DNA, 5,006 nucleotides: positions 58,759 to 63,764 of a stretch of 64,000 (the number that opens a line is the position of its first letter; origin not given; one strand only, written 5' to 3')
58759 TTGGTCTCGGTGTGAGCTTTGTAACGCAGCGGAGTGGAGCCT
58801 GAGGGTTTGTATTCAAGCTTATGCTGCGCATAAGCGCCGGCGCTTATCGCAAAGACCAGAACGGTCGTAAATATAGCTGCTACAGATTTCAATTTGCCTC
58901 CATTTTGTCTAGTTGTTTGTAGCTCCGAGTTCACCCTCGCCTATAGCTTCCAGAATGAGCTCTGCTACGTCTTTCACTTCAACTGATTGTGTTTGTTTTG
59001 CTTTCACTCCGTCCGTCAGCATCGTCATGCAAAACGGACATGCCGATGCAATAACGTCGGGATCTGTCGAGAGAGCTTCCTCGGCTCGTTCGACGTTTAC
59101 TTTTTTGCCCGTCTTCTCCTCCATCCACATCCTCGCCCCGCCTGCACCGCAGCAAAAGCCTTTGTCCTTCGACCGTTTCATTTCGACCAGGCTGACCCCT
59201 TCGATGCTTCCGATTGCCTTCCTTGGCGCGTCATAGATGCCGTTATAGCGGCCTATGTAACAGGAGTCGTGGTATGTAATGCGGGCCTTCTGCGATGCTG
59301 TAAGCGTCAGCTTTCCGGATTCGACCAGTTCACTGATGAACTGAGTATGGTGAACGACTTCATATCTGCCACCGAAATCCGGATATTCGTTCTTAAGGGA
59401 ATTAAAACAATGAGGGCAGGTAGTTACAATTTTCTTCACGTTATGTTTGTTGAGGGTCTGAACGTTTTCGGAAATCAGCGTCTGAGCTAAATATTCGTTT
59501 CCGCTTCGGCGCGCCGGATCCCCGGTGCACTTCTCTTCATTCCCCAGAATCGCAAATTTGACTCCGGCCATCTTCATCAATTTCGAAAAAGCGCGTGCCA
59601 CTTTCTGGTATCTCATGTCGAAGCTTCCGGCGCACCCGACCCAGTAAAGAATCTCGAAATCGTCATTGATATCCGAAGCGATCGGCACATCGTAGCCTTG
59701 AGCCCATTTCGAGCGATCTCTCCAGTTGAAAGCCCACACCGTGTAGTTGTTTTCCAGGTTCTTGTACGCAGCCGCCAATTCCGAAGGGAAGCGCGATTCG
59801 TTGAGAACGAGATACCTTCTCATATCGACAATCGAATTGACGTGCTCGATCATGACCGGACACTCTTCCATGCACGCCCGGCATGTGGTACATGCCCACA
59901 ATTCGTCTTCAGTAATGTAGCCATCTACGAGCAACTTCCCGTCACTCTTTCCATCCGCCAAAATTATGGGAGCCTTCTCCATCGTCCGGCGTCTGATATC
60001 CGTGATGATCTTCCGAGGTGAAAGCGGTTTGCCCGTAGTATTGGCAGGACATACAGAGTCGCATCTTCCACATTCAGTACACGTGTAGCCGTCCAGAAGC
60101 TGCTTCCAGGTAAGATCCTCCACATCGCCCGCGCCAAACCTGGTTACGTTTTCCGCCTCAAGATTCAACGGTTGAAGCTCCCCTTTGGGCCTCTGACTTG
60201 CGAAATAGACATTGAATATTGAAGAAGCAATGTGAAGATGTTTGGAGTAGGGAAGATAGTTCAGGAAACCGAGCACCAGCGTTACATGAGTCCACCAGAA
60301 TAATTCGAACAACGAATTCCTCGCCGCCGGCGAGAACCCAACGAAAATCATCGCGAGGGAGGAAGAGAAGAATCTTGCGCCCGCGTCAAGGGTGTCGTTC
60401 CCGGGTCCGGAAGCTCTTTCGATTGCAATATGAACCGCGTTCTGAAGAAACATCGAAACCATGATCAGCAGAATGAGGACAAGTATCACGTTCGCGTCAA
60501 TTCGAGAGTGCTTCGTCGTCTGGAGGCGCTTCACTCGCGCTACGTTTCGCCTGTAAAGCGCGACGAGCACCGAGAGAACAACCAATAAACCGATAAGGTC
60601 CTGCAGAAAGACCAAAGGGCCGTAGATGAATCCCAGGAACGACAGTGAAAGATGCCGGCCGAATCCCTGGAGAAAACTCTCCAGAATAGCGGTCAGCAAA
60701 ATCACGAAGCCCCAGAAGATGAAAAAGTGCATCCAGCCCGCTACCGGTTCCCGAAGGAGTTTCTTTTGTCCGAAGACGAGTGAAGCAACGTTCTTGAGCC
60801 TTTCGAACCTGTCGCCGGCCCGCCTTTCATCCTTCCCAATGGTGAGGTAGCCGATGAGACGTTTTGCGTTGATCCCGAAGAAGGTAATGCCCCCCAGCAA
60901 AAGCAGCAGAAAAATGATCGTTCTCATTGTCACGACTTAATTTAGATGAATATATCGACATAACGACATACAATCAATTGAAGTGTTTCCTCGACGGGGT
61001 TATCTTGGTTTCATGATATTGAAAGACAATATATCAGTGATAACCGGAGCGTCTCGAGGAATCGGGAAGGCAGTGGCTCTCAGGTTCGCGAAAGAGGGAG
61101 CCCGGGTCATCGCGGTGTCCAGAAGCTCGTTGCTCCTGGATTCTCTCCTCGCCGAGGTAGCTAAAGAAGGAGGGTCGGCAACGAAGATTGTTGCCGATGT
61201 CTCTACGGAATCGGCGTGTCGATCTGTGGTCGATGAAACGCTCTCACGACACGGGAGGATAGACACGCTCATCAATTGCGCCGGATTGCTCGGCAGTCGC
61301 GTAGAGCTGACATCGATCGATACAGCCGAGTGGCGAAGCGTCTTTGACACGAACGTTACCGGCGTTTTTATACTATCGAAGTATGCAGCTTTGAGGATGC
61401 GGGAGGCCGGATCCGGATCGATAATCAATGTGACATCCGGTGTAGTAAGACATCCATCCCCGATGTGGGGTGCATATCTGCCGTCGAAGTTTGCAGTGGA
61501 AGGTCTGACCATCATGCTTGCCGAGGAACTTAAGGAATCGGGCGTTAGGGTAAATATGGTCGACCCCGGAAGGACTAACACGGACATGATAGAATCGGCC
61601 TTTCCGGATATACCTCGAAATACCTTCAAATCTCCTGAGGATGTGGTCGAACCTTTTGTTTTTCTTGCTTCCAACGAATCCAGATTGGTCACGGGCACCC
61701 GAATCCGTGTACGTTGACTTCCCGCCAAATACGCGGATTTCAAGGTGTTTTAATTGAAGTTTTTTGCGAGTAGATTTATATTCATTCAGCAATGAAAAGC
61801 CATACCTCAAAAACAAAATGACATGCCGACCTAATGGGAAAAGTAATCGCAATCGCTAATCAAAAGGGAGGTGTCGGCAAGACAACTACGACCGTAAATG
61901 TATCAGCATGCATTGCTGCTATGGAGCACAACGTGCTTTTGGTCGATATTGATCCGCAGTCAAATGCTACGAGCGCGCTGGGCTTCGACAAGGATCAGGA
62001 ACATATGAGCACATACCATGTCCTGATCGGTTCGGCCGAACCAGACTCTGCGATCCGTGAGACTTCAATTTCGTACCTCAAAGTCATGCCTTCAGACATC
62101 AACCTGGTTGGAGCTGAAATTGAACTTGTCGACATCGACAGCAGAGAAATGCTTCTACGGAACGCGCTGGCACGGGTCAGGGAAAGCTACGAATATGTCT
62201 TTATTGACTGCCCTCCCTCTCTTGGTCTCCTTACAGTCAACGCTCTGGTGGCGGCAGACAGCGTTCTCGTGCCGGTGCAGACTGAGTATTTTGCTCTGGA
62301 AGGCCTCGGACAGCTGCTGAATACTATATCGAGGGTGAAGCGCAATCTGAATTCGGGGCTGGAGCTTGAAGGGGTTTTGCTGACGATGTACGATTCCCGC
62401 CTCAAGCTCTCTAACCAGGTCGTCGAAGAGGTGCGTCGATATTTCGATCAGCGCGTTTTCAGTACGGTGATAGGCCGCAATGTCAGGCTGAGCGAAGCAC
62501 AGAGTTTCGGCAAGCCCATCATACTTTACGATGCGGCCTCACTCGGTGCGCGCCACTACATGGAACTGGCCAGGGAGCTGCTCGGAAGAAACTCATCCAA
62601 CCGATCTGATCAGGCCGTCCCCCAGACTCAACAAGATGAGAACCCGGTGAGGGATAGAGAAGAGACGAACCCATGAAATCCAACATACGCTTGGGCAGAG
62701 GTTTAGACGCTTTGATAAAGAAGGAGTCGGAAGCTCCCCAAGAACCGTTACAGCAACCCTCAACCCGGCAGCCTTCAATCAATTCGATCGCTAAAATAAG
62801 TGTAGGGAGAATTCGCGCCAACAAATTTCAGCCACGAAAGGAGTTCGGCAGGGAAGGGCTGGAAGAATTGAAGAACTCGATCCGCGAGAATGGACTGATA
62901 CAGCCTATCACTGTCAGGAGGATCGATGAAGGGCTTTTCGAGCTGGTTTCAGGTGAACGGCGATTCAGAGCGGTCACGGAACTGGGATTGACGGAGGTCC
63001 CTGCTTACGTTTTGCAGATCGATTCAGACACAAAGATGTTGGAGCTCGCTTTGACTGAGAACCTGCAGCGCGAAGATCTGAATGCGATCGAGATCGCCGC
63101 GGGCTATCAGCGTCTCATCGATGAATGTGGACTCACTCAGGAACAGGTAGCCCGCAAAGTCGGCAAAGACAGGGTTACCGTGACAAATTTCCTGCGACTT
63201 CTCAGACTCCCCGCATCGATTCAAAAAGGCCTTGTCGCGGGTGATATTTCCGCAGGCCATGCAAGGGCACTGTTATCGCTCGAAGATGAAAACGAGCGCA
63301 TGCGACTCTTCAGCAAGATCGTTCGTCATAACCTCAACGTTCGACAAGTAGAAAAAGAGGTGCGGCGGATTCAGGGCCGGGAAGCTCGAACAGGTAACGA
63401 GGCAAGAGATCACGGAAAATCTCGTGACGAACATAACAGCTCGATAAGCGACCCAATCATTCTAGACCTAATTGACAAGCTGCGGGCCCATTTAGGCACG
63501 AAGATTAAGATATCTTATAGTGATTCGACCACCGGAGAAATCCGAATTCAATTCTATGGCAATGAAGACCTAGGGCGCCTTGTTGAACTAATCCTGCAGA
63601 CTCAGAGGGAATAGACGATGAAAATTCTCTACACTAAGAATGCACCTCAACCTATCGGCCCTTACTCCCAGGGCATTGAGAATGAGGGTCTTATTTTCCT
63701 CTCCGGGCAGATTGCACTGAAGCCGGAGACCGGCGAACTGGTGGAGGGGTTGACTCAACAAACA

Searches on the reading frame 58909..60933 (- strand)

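Call 51: search_protein_families(library=pfam, proteins=[window:58909-60933:-], max_evalue=0.00001)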
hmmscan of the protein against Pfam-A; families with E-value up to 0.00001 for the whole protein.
window:58909-60933:- (674 aa): 5 families
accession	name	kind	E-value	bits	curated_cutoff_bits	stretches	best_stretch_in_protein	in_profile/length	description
PF02754.22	CCG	-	1.2e-38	131.5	20.6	2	552-639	1-84/85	Cysteine-rich domain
PF13187.11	Fer4_9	-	9.1e-10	38.9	27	1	285-360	2-49/52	4Fe-4S dicluster domain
PF13237.11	Fer4_10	-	1.5e-09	38.1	25.5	1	280-359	4-53/53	4Fe-4S dicluster domain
PF13183.11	Fer4_8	-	2.1e-08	35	27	1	284-361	4-67/68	4Fe-4S dicluster domain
PF13534.11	Fer4_17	-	2.5e-06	28.4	22.2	0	268-298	31-59/61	4Fe-4S dicluster domain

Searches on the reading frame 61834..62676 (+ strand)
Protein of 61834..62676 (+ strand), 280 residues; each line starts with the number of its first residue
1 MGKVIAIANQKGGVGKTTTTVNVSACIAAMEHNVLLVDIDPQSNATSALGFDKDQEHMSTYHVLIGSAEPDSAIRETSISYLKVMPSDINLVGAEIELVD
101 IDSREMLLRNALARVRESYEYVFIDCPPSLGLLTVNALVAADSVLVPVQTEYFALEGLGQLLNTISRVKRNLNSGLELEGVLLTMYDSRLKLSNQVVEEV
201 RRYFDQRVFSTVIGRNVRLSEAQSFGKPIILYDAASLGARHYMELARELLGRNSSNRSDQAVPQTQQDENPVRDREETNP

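Call 51: search_protein_families(library=pfam, proteins=[window:61834-62676:+], max_evalue=0.00001)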
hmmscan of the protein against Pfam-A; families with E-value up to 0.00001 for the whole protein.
window:61834-62676:+ (280 aa): 6 families
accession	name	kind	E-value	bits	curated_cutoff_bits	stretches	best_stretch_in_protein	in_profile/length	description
PF13614.12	AAA_31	-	1.3e-66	224.4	27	1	3-177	2-176/177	AAA domain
PF01656.29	CbiA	-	1.4e-27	96.6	25.4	1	5-229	1-125/125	CobQ/CobB/MinD/ParA nucleotide binding domain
PF06564.18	CBP_BcsQ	-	1.1e-11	45.1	21.3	1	4-247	3-231/234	Cellulose biosynthesis protein BcsQ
PF09140.17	MipZ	-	1.2e-10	41.6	20.7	1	4-170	2-151/262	ATPase MipZ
PF10609.15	ParA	-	3.1e-09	37.1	27.1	1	3-146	4-141/246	NUBPL iron-transfer P-loop NTPase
PF00142.24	Fer4_NifH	-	3.3e-08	33.8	25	1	10-49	7-46/271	4Fe-4S iron sulfur cluster binding proteins, NifH/frxC family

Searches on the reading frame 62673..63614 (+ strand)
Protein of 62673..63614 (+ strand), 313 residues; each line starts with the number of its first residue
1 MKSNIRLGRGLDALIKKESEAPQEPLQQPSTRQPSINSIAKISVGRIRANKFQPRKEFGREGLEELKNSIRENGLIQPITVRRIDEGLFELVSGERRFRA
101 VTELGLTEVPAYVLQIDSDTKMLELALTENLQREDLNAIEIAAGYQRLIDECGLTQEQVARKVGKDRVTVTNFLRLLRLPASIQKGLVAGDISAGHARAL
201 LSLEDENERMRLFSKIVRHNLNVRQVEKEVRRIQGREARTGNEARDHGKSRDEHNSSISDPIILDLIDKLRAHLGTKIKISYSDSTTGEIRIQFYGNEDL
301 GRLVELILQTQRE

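Call 51: search_protein_families(library=pfam, proteins=[window:62673-63614:+], max_evalue=0.00001)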
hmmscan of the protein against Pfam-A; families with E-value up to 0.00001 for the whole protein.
window:62673-63614:+ (313 aa): 2 families
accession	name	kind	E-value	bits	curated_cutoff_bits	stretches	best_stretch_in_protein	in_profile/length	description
PF17762.8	HTH_ParB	-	2e-37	127.8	22.6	1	134-234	1-101/102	ParB HTH domain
PF02195.25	ParB_N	-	1.8e-30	105.3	26.3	1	38-132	2-95/95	ParB N-terminal domain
